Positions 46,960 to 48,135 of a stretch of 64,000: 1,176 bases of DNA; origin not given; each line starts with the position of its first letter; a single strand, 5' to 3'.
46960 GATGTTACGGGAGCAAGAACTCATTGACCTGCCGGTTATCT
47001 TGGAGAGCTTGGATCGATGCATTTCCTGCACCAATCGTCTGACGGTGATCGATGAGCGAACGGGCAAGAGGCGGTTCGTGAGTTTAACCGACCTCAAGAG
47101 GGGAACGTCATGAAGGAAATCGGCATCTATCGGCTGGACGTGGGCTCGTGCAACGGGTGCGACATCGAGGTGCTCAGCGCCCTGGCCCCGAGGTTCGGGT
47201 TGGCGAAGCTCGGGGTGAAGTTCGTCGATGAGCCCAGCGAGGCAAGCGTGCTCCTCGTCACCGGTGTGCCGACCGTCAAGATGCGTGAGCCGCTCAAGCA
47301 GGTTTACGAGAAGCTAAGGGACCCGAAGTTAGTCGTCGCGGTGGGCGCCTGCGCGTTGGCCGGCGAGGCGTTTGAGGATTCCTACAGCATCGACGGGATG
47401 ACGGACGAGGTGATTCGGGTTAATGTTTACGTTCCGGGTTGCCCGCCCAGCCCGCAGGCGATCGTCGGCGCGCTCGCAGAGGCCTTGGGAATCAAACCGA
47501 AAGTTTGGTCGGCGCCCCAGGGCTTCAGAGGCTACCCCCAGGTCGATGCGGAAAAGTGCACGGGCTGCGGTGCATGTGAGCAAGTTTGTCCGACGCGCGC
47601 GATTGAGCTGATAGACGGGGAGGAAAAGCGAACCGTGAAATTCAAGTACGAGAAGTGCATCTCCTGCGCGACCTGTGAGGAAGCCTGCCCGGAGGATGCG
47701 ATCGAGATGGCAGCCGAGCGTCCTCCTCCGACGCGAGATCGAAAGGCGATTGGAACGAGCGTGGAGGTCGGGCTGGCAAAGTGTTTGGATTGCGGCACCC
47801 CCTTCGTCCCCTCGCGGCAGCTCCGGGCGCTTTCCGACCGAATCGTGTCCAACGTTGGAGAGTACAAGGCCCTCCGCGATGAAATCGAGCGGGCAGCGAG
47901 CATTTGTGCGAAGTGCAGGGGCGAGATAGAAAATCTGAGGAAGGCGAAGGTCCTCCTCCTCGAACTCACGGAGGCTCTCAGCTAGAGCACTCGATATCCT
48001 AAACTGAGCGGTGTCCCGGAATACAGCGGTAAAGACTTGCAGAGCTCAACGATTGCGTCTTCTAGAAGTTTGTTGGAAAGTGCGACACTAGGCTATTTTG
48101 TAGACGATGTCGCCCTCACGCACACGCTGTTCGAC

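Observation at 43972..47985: Group-4-type [NiFe] hydrogenase catalytic module in an operon with an HdrB-like CCG protein and no membrane subunits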

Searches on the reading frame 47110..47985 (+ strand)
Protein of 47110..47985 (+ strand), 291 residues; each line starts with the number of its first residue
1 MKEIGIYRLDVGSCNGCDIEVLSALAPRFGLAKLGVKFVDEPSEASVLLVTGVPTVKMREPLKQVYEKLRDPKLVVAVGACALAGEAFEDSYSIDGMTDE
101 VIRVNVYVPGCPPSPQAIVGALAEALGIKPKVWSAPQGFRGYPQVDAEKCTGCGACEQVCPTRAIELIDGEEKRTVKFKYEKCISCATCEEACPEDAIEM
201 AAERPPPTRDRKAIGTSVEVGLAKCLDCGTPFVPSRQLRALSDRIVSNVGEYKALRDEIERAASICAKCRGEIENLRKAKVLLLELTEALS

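Call 3: search_protein_families(library=pfam, proteins=[window:47110-47985:+], max_evalue=0.01)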
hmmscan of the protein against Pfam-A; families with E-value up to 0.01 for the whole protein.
window:47110-47985:+ (291 aa): 14 families
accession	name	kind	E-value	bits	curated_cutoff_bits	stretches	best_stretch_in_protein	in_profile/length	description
PF01058.29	Oxidored_q6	-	9.4e-24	84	27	1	14-124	1-127/128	NADH ubiquinone oxidoreductase, 20 Kd subunit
PF12838.12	Fer4_7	-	3e-19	69.6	27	3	149-197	1-52/52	4Fe-4S dicluster domain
PF00037.32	Fer4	-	3.3e-15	55.6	21.1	2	143-166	1-24/24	4Fe-4S binding domain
PF14697.11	Fer4_21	-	4.5e-12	46.4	35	1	144-200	2-59/59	4Fe-4S dicluster domain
PF13187.11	Fer4_9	-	1.7e-11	44.4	27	2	149-198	1-52/52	4Fe-4S dicluster domain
PF12837.12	Fer4_6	-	3.9e-11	42.8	25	2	143-165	2-24/24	4Fe-4S binding domain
PF13237.11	Fer4_10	-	1.8e-10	41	25.5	2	144-194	3-53/53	4Fe-4S dicluster domain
PF12797.12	Fer4_2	-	3e-10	39.8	24.5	2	142-162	2-22/22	4Fe-4S binding domain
PF25160.1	LdpA_Fe-S-bd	-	9.9e-08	32.1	27.6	2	156-202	9-47/49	LdpA Fe-S cluster-binding domain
PF13484.11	Fer4_16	-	3.8e-06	28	30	1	149-168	1-20/66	4Fe-4S double cluster binding domain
PF13183.11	Fer4_8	-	5.3e-06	27.3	27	1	147-162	51-66/68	4Fe-4S dicluster domain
PF12800.12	Fer4_4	-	0.00031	21.3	24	1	148-162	2-16/17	4Fe-4S binding domain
PF12798.12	Fer4_3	-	0.00054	21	27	1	150-164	1-15/15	4Fe-4S binding domain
PF17179.9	Fer4_22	-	0.0023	19.2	27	0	144-162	75-93/95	4Fe-4S dicluster domain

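Call 4: search_protein_families(library=ncbifam, proteins=[window:47110-47985:+], max_evalue=0.01)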
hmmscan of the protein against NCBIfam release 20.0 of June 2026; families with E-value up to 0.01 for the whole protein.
window:47110-47985:+ (291 aa): 111 families (the best 25 are shown)
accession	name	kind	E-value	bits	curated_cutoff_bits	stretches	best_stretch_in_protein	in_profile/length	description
NF005012.1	PRK06411.1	subfamily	7.3e-30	103.7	116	1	15-123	44-152/166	NADH-quinone oxidoreductase subunit NuoB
TIGR01957.1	nuoB_fam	subfamily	5.3e-28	97.8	142.7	1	14-123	26-136/145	NADH-quinone oxidoreductase subunit B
NF011395.0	PRK14820.1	equivalog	1.6e-25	89.9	263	1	15-123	43-151/180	NADH-quinone oxidoreductase subunit B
NF011391.0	PRK14816.1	equivalog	2.3e-24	86.1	283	1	15-120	62-168/196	NADH-quinone oxidoreductase subunit B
NF009053.0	PRK12387.1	subfamily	1.1e-23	83.9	204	1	136-274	26-163/180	formate hydrogenlyase complex iron-sulfur subunit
NF011390.0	PRK14815.1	equivalog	2.2e-23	82.5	281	1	15-123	43-151/183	NADH dehydrogenase subunit B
NF011394.0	PRK14819.1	equivalog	3.2e-23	82.6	312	1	15-122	41-149/264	NADH-quinone oxidoreductase subunit B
NF011393.0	PRK14818.1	equivalog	3.6e-23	81.9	255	1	7-136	34-159/173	NADH dehydrogenase subunit B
NF011389.0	PRK14814.1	equivalog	5.2e-22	78.5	285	1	15-123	43-151/186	NADH dehydrogenase subunit B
NF006076.0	PRK08222.1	equivalog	4.1e-21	75.6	270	1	135-272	25-163/181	hydrogenase 4 subunit H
NF009808.0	PRK13292.1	equivalog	1.9e-20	72.3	1156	1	16-122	36-142/791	NADH-quinone oxidoreductase subunit B/C/D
NF011388.0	PRK14813.1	equivalog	5.7e-20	72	294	1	15-123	38-147/189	NADH dehydrogenase subunit B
NF011392.0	PRK14817.1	equivalog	2.1e-19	69.9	271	1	16-120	47-151/182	NADH-quinone oxidoreductase subunit B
TIGR01971.1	NuoI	subfamily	4.3e-17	61.8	113.05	2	137-203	27-103/121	NADH-quinone oxidoreductase, chain I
TIGR03294.1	FrhG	equivalog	1.3e-15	57.8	245.5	2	145-196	171-218/228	coenzyme F420 hydrogenase subunit gamma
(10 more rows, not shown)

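Call 37: search_solved_structures(query=window:47110-47985:+, max_evalue=0.000001, show_alignments=3)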
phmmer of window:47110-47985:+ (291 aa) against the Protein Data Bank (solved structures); distinct sequences matched with E-value up to 0.000001: 101 (the best 60 are shown).
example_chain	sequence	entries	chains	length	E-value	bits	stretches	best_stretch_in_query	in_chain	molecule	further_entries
7z0s_G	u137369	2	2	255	4e-33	118.1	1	5-180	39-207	Formate hydrogenlyase subunit 7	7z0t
6cfw_J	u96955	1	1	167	1.1e-32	116.7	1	6-126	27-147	Probable membrane-bound hydrogenase subunit mbhJ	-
9sfi_T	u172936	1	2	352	5.6e-22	81.6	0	145-206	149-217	4Fe-4S ferredoxin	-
8b9z_B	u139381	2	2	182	1.1e-21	80.6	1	16-121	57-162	LD31474p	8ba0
6g2j_B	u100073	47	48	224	1.2e-21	80.5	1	16-122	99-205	NADH dehydrogenase [ubiquinone] iron-sulfur protein 7, mitochondrial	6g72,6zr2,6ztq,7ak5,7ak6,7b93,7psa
7zeb_6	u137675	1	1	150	1.2e-21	80.5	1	16-122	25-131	NADH dehydrogenase [ubiquinone] iron-sulfur protein 7, mitochondrial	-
5lc5_B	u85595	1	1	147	1.2e-21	80.5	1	16-122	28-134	NADH dehydrogenase [ubiquinone] iron-sulfur protein 7, mitochondrial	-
9w2u_B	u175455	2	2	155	1.3e-21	80.3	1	16-122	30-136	NADH dehydrogenase [ubiquinone] iron-sulfur protein 7, mitochondrial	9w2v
7zd6_6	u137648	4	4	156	1.3e-21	80.3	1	16-122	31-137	NADH dehydrogenase [ubiquinone] iron-sulfur protein 7, mitochondrial | Complex I-20kD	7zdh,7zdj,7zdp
7v2c_C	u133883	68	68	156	1.4e-21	80.3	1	16-122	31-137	NADH dehydrogenase [ubiquinone] iron-sulfur protein 7,mitochondrial | NADH dehydrogenase [ubiquinone] iron-sulfur protein 7, mitochondrial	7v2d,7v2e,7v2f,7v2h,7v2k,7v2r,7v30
8esw_S7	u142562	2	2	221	1.9e-21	79.8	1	16-121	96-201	LD31474p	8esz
5ldw_B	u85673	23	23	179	1.9e-21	79.8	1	16-122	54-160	NADH dehydrogenase [ubiquinone] iron-sulfur protein 7, mitochondrial | Mitochondrial complex I, PSST subunit | NADH:ubiquinone oxidoreductase core subunit S7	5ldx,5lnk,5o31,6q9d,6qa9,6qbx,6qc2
5xtb_C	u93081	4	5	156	2e-21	79.8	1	16-122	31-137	NADH dehydrogenase [ubiquinone] iron-sulfur protein 7, mitochondrial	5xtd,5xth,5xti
9ti4_E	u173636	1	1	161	2.2e-21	79.6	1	16-122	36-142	NADH dehydrogenase [ubiquinone] iron-sulfur protein 7, mitochondrial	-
7q5y_F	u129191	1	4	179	2.4e-21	79.5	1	16-123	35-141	NADH-quinone oxidoreductase subunit B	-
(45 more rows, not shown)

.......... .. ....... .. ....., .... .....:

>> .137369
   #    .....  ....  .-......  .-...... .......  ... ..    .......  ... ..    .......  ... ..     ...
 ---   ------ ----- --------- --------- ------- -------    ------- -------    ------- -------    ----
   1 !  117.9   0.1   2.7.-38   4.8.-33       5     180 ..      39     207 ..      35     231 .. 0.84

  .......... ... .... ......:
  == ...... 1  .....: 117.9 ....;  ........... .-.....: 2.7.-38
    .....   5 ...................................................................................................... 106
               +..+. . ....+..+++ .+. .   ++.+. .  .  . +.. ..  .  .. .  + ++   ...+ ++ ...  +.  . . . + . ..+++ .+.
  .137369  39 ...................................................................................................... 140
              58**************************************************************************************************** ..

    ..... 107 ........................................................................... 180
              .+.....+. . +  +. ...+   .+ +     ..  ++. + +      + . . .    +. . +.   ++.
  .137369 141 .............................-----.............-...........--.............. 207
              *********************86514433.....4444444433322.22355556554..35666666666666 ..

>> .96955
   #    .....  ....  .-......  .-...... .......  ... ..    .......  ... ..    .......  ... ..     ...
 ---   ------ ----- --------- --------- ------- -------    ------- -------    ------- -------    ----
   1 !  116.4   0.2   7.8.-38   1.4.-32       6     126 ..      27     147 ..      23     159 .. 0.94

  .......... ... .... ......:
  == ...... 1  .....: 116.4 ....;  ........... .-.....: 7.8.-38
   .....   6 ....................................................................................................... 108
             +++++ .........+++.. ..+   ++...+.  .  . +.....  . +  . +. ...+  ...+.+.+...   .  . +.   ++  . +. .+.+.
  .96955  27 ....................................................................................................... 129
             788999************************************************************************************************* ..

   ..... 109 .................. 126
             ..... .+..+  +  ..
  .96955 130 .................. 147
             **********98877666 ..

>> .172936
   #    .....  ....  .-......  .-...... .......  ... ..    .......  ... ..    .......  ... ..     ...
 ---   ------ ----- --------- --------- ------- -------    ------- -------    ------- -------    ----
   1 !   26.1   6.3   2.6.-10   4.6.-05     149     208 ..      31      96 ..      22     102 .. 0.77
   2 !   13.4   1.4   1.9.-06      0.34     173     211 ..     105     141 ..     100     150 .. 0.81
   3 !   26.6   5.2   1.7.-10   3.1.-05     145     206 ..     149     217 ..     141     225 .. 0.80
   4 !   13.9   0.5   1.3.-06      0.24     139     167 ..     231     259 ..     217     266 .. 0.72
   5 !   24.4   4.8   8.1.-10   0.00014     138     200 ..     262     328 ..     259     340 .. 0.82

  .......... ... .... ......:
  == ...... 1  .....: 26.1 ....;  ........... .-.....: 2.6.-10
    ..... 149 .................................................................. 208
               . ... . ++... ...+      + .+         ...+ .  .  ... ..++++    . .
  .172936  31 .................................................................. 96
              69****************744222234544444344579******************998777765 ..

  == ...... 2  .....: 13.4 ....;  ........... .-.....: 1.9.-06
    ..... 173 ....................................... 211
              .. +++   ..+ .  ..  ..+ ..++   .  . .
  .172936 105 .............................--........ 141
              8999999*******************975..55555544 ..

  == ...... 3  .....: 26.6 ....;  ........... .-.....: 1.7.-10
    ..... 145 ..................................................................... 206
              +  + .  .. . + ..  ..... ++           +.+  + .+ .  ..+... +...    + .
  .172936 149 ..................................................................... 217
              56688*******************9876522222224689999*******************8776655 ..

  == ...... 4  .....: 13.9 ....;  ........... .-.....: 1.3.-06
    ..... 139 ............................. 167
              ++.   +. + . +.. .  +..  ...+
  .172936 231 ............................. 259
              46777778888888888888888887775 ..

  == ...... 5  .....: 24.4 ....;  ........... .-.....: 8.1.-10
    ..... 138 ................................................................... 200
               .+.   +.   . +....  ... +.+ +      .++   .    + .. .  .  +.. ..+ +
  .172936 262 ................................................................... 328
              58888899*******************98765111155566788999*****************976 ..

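Call 64: search_protein_representatives(protein=window:47110-47985:+)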
Query: 291 residues. Proteins with E-value up to 0.001 (for the whole library): 14953; up to 1e-10: 2706; up to 1e-30: 33. The best 150 are listed.
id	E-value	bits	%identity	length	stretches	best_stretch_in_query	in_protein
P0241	8.6e-85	300.9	50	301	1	2-287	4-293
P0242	1.2e-77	277.4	46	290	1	3-286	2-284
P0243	1.3e-76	274.0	43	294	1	3-290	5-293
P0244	4.5e-75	269.0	44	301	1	4-289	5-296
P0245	3.3e-67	243.2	43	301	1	2-286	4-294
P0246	4.0e-67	242.9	41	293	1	4-288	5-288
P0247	8.5e-64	232.0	41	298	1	13-286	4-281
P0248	5.1e-59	216.3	38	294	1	3-282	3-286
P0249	3.5e-55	203.7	40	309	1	5-273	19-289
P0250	2.3e-54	201.0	47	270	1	2-230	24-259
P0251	1.9e-53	198.0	38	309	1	5-274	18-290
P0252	1.0e-45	172.6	39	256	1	6-284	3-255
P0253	5.4e-44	167.0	42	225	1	5-206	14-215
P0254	4.6e-40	154.1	34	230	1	2-217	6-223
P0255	4.7e-39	150.8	46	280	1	6-170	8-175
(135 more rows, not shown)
